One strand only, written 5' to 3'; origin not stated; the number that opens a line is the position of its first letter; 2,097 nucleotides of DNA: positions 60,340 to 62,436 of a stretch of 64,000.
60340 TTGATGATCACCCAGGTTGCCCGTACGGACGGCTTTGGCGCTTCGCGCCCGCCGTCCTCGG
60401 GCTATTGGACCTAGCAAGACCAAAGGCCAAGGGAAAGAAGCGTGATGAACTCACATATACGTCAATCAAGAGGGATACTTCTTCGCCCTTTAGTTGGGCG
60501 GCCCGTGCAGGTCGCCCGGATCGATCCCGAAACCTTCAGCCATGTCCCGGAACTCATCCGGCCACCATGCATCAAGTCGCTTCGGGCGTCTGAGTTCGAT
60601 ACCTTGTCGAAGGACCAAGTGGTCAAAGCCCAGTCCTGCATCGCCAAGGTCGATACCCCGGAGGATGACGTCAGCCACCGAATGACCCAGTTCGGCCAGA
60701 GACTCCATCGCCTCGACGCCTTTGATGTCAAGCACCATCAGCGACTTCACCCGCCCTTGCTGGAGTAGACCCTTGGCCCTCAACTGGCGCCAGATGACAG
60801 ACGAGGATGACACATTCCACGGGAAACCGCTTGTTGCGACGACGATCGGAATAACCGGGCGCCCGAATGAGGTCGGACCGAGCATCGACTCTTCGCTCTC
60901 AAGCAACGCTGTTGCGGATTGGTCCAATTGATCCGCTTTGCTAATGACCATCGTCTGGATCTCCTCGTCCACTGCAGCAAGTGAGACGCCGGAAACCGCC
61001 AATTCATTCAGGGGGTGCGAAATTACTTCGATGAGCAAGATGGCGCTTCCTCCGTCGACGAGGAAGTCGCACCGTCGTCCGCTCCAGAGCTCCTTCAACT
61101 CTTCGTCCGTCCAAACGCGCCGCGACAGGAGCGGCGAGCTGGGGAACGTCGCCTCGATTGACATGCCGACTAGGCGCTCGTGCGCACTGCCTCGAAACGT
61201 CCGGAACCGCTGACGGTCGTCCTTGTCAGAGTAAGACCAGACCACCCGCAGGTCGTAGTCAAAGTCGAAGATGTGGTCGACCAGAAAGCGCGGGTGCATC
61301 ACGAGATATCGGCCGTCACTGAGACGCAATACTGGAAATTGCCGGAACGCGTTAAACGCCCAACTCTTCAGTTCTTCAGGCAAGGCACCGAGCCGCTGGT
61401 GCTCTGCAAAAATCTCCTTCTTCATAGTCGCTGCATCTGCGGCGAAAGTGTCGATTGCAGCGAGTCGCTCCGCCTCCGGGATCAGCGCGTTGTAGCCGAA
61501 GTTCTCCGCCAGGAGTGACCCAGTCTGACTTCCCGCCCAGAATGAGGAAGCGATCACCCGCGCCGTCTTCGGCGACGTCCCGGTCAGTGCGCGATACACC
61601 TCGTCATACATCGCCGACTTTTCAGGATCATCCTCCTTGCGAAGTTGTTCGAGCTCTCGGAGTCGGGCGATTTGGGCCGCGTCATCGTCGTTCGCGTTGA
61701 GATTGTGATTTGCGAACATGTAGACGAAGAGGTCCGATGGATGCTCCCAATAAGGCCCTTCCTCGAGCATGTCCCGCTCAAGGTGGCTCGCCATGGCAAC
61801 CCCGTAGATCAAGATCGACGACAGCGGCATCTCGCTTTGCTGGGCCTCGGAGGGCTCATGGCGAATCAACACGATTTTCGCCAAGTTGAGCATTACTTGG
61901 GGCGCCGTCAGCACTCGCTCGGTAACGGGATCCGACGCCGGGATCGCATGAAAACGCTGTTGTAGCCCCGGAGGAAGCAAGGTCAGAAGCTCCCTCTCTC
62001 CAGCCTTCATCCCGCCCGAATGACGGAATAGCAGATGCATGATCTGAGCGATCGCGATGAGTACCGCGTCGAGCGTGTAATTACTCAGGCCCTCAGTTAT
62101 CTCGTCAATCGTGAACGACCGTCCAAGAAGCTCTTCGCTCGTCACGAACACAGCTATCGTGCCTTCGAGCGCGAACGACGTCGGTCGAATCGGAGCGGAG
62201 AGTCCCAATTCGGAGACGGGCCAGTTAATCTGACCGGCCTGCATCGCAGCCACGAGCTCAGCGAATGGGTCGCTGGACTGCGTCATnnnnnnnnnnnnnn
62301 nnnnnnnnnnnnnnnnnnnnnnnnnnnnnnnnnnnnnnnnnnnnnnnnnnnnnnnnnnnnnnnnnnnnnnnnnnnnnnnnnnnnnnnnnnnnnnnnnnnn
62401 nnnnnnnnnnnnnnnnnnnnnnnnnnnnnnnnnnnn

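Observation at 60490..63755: Candidate undescribed defence module: nuclease - membrane coiled coil - large nuclease, on an integrative element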

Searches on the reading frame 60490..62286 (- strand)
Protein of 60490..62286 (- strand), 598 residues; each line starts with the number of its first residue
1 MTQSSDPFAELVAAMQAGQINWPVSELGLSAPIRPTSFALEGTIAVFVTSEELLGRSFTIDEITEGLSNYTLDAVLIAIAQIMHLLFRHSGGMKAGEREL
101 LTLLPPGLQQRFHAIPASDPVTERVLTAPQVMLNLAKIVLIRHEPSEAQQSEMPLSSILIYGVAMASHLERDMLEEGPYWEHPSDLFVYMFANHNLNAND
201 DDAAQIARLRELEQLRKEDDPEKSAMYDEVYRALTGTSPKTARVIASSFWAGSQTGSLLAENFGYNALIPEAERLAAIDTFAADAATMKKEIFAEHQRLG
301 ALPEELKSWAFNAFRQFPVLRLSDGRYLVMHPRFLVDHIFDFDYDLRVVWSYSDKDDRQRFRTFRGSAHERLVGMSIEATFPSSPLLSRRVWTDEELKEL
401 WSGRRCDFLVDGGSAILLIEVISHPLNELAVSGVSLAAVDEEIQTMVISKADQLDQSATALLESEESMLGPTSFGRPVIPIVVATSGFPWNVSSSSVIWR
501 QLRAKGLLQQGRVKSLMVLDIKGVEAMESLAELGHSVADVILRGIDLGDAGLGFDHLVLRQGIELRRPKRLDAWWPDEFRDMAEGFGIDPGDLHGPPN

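Call 4: search_protein_families(library=pfam, proteins=[window:60490-62286:-], max_evalue=1)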
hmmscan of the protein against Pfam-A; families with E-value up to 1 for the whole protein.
window:60490-62286:- (598 aa): 0 families

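Call 5: search_protein_families(library=padloc, proteins=[window:60490-62286:-], max_evalue=1)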
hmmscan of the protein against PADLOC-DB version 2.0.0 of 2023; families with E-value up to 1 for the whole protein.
window:60490-62286:- (598 aa): 0 families

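Call 6: search_protein_families(library=ncbifam, proteins=[window:60490-62286:-], max_evalue=1)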
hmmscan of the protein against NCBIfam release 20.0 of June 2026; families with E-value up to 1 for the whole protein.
window:60490-62286:- (598 aa): 0 families

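Call 7: search_protein_families(library=phrogs, proteins=[window:60490-62286:-], max_evalue=1)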
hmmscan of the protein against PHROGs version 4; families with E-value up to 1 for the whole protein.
window:60490-62286:- (598 aa): 1 family
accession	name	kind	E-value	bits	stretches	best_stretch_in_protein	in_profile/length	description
phrog_16295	-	unknown function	0.22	12.9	1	196-242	43-89/114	-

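Call 9: find_encoding_contigs(protein=window:60490-62286:-, flank=10000, max_places=10)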
Protein window:60490-62286:- (598 aa): 1 contig read that carries it; 1 place shown.
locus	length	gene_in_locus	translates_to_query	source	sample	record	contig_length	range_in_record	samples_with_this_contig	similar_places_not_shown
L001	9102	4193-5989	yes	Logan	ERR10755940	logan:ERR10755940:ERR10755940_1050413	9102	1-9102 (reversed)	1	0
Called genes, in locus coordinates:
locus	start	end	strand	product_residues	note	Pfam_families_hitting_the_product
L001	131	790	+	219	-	PF04542:Sigma70_r2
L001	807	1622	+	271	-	-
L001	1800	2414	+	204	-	-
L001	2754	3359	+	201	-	-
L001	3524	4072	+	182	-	-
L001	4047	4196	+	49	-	-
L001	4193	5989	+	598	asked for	-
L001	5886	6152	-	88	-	-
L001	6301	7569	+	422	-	PF26003:Integrase_N_phage, PF14659:Phage_int_SAM_3 (weak), PF22022:Phage_int_M, PF00589:Phage_integrase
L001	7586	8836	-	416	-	-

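Call 11: find_homologous_proteins(query=window:60490-62286:-)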
Query window:60490-62286:- (598 aa): 7 proteins with E <= 0.001 among 8000 candidates.
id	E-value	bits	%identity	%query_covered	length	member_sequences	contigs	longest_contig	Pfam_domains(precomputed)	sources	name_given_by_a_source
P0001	0.0e+0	1275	100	96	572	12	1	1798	-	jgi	jgi:hypothetical protein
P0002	0.0e+0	1173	87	100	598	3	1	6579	-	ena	-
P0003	0.0e+0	1153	86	100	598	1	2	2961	-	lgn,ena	-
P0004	0.0e+0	1146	85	100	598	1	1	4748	-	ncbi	-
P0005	7.1e-275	931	79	89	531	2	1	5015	-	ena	-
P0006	2.8e-270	916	69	98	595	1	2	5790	-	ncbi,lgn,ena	-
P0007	4.9e-208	710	56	98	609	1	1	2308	-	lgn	-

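Call 13: find_encoding_contigs(protein=P0006, flank=10000, max_places=4)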
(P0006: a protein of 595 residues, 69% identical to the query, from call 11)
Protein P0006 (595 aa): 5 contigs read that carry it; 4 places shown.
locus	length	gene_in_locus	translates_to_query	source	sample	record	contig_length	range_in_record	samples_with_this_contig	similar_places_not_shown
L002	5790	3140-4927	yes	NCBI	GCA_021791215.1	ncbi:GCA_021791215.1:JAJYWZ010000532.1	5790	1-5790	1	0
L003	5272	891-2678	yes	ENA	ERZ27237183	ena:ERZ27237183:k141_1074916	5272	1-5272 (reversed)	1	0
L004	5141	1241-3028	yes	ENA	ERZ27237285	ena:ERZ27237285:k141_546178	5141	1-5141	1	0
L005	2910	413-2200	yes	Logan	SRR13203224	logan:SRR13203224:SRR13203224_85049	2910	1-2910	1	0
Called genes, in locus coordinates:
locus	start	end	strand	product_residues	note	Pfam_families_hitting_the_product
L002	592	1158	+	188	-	-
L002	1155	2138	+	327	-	PF00877:NLPC_P60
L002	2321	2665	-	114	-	-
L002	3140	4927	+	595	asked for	-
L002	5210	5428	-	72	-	-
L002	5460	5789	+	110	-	?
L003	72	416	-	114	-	-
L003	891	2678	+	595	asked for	-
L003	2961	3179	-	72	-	-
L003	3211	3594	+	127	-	PF00239:Resolvase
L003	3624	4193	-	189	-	PF01478:Peptidase_A24 (weak)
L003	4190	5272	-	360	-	?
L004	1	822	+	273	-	?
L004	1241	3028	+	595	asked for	-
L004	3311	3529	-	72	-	-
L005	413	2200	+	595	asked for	-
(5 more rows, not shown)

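Call 14: find_encoding_contigs(protein=P0002, flank=10000, max_places=4)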
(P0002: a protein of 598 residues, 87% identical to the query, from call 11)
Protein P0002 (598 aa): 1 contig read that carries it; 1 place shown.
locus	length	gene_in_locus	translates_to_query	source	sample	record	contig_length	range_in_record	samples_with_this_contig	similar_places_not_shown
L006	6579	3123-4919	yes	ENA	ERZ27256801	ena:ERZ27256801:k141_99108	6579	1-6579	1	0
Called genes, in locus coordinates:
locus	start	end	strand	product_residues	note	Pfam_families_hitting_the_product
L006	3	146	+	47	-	?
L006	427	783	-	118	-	-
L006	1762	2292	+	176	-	PF13638:PIN_4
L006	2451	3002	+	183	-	-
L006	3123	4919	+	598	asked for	-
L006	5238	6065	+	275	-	PF19827:DUF6308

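Call 15: find_encoding_contigs(protein=P0004, flank=10000, max_places=4)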
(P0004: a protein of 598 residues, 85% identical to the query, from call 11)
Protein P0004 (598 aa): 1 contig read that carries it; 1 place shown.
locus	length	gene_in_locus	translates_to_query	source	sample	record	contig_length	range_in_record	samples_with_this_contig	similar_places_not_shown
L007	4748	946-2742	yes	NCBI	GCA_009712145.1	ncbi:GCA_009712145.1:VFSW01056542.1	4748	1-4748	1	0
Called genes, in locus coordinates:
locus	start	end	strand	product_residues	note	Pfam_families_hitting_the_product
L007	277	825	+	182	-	-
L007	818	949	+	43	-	-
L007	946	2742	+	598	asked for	-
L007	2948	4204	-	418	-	-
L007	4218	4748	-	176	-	?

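Call 21: find_related_loci(query=A1, collection=genome_contigs, flank=10000)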
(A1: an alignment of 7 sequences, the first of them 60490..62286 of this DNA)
Query A1 (598 aa) in genome_contigs; peptide patterns used: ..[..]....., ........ (x = any residue, [..] = any of these).
453 stretches matched a pattern; 3 encode a relative of the query (tblastn E <= 1e-3); 3 distinct loci.
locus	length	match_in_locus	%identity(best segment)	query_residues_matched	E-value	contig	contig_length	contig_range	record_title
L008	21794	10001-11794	100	1-598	0e+0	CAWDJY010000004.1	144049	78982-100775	MAG: uncultured Acidimicrobiaceae bacterium isolate MFD04780.bin.1.60 genome assembly, contig: contig_14470, whole genom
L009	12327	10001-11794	100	1-598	0e+0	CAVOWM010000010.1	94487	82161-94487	MAG: uncultured Acidimicrobiaceae bacterium isolate MFD00082.bin.1.12 genome assembly, contig: contig_4962, whole genome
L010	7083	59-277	64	188-260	6e-25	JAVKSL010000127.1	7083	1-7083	MAG: Acidimicrobiales bacterium isolate PQ2_20S_bin_5 c_000000000971, whole genome shotgun sequence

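Call 29: predict_structure(alignment_id=A1)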
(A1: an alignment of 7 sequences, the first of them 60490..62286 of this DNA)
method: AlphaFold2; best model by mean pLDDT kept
length: 598 residues; sequences in the alignment: 7
mean_pLDDT: 47.4   pTM: 0.41
mean pLDDT of the five models: 47.4, 36.8, 35.6, 35.3, 33.3
residues with pLDDT >= 90: 1; 70-90: 112; 50-70: 80; < 50: 405
segments of 3 or more residues with pLDDT < 50: 1-67, 69-209, 230-367, 383-390, 424-436, 487-492, 573-598
pLDDT, mean of each block of 10 residues (from residue 1): 34 37 29 32 28 34 45 45 39 40 38 34 31 43 39 38 33 26 31 31 43 59 54 41 46 38 31 32 35 43 37 30 33 29 25 30 40 71 52 55 65 84 48 44 77 84 74 81 61 64 79 81 74 85 76 60 64 42 36 32
secondary structure, 60 per line:
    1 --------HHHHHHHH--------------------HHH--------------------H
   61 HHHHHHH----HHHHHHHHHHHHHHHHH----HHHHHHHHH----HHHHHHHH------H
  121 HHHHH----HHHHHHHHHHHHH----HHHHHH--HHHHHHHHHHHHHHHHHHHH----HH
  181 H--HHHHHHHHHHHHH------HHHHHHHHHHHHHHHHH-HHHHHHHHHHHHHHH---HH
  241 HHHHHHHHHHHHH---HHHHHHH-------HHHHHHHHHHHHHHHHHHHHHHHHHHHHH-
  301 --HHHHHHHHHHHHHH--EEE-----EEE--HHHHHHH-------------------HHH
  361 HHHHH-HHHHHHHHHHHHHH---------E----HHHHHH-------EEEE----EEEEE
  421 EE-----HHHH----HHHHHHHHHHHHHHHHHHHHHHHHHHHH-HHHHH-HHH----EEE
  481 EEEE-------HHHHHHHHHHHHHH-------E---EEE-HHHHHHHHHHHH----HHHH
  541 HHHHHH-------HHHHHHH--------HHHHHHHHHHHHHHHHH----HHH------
elements in order: H9-16 H60-67 H72-88 H93-101 H106-113 H120-125 H130-142 H147-152 H155-174 H184-196 H203-219 H221-235 H239-253 H257-263 H271-299 H303-316 E319-321 E327-329 H332-338 H358-365 H367-380 H395-400 E408-411 E416-422 H428-431 H436-463 H465-469 E478-484 H492-505 E517-519 H521-532 H537-546 H554-560 H569-585

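Call 31: search_solved_structures(query=A1, max_evalue=10, show_alignments=2)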
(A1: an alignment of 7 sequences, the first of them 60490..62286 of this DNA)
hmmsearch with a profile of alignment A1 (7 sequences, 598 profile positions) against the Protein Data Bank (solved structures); distinct sequences matched with E-value up to 10: 7.
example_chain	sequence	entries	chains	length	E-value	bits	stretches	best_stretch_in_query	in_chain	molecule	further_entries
9wbv_A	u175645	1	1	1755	0.63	11.6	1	322-403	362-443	E3 ubiquitin-protein ligase UBR2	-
4abx_A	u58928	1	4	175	0.92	11.1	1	513-595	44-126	DNA REPAIR PROTEIN RECN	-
3pva_A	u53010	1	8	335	1.1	10.9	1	49-92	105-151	PROTEIN (PENICILLIN V ACYLASE)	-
2pva_A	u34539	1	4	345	1.1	10.8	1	49-92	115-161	PENICILLIN V ACYLASE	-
2quy_A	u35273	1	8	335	1.1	10.8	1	49-92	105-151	Penicillin acylase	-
2z71_A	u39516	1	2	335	1.2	10.8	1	49-92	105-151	Penicillin acylase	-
2iwm_A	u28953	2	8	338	1.2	10.7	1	49-92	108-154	PENICILLIN ACYLASE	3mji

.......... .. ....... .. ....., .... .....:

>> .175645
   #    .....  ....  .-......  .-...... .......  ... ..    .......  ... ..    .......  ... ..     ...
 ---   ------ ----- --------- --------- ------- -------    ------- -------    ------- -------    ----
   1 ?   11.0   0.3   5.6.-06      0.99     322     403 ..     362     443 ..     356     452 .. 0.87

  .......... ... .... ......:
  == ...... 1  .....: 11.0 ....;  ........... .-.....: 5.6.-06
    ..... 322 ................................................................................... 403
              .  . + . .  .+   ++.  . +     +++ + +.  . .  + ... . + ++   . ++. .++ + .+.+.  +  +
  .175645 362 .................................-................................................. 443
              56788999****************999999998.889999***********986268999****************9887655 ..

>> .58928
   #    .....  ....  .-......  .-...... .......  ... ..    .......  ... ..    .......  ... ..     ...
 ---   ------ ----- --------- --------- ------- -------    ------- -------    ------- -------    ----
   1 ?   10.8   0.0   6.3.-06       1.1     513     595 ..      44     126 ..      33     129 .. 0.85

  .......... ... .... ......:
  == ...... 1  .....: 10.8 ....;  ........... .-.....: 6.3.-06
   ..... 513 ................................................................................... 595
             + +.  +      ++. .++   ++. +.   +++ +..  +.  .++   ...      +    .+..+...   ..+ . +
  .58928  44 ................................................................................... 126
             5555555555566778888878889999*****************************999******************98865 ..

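Call 32: search_protein_representatives(alignment_id=A1)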
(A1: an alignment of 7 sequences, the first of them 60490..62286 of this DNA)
Query: 7 sequences, 598 profile positions. Proteins with E-value up to 0.001 (for the whole library): 756; up to 1e-10: 378; up to 1e-30: 53. The best 150 are listed.
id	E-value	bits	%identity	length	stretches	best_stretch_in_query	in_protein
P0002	0.0e+00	1259.7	-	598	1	1-598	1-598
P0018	6.0e-78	279.2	-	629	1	124-598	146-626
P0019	4.2e-69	250.0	-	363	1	247-597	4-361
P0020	3.7e-63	230.4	-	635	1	24-572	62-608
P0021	4.0e-59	217.1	-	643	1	27-581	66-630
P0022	3.6e-57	210.6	-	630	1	28-586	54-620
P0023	3.9e-57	210.5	-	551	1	49-580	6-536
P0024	1.2e-55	205.6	-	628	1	22-594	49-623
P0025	1.2e-53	199.0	-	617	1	39-596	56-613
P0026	3.3e-52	194.2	-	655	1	125-590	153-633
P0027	1.4e-51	192.2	-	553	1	49-560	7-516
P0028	9.0e-51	189.5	-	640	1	34-591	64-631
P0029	3.5e-49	184.2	-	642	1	26-574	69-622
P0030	8.4e-46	173.1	-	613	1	27-586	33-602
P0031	1.0e-45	172.8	-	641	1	28-594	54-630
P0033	1.1e-42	162.8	-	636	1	21-572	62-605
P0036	1.7e-40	155.6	-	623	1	44-583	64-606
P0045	7.2e-37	143.6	-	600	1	26-554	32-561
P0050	9.8e-36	139.8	-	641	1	44-540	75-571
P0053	2.0e-34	135.5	-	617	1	44-585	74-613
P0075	8.0e-30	120.3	-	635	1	44-580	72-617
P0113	1.3e-24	103.1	-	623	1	42-579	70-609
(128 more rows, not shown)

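Call 38: search_protein_families(library=pfam, alignment_id=A4, max_evalue=0.01)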
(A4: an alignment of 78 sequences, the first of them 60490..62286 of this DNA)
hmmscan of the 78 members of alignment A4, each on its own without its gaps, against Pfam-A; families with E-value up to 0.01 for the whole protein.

A. member 1, window:60490-62286:- (598 aa): 0 families

B. families by the number of members that match (of 78 scanned): 0 families

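Call 39: search_protein_families(library=padloc, alignment_id=A4, max_evalue=0.01)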
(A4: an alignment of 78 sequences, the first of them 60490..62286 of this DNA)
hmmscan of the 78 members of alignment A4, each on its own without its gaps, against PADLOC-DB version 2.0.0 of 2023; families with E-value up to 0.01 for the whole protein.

A. member 1, window:60490-62286:- (598 aa): 0 families

B. families by the number of members that match (of 78 scanned): 1 family
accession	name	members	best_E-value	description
PDLC04286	PDC-M02A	1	0.0037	-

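Call 41: search_solved_structures(query=A4, max_evalue=10, show_alignments=3)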
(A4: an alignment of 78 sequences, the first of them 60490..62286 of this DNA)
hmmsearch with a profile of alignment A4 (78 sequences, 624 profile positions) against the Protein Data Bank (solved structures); distinct sequences matched with E-value up to 10: 3.
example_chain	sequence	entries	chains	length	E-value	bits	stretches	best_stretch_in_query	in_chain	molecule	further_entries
9y1s_A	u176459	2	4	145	0.086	14.3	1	371-445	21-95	Rhobin9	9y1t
2iif_A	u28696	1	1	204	0.46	11.9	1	558-618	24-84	Integration host factor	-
2iie_A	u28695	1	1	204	0.47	11.9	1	558-618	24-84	Integration host factor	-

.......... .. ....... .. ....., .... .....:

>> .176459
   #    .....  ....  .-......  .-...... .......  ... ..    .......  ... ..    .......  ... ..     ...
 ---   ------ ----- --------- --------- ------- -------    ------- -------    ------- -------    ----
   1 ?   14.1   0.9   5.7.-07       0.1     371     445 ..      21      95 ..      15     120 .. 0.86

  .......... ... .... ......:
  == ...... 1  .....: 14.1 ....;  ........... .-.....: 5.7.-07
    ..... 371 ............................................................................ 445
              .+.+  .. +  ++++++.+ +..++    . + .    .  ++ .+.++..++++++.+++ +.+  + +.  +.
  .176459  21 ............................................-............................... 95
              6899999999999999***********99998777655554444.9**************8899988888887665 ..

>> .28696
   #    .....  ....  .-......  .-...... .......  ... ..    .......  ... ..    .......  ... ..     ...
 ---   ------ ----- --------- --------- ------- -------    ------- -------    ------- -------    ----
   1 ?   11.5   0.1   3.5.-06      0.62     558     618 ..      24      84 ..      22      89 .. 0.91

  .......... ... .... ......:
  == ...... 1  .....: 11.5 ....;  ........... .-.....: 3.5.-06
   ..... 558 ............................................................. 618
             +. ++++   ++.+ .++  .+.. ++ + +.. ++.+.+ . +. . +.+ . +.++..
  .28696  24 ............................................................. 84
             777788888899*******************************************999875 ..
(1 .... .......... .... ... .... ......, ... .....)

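Call 47: find_related_loci(query=A5, collection=metagenome_contigs, flank=8000)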
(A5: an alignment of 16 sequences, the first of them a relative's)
Query A5 (641 aa) in metagenome_contigs; peptide patterns used: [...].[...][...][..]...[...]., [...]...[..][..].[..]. (x = any residue, [..] = any of these).
129 stretches matched a pattern; 28 encode a relative of the query (tblastn E <= 1e-3); 28 distinct loci.
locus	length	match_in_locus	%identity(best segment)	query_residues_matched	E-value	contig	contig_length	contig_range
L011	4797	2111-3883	48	7-597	1e-170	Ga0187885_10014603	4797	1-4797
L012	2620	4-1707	49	30-597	4e-176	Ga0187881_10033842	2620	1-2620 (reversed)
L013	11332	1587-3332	46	7-592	1e-158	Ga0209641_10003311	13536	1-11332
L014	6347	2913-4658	46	7-592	1e-159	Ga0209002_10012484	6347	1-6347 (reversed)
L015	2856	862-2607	46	7-592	2e-167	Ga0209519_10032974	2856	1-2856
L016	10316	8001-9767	41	25-612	2e-126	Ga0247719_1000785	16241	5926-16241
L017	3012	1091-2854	37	1-592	4e-101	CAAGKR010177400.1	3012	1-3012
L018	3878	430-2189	44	7-592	2e-138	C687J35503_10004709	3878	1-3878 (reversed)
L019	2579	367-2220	33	1-617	4e-95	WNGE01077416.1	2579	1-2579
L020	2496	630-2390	35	11-594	5e-92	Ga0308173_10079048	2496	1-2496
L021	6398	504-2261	35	7-592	4e-89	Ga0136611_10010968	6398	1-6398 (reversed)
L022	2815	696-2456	35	7-592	1e-88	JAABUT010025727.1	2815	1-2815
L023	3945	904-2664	35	7-592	6e-86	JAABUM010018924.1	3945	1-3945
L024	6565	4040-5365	39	154-601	3e-85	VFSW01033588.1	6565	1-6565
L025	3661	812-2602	34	11-604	5e-82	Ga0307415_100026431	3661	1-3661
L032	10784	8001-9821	30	23-626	2e-55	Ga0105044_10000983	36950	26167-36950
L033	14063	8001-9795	31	9-592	3e-71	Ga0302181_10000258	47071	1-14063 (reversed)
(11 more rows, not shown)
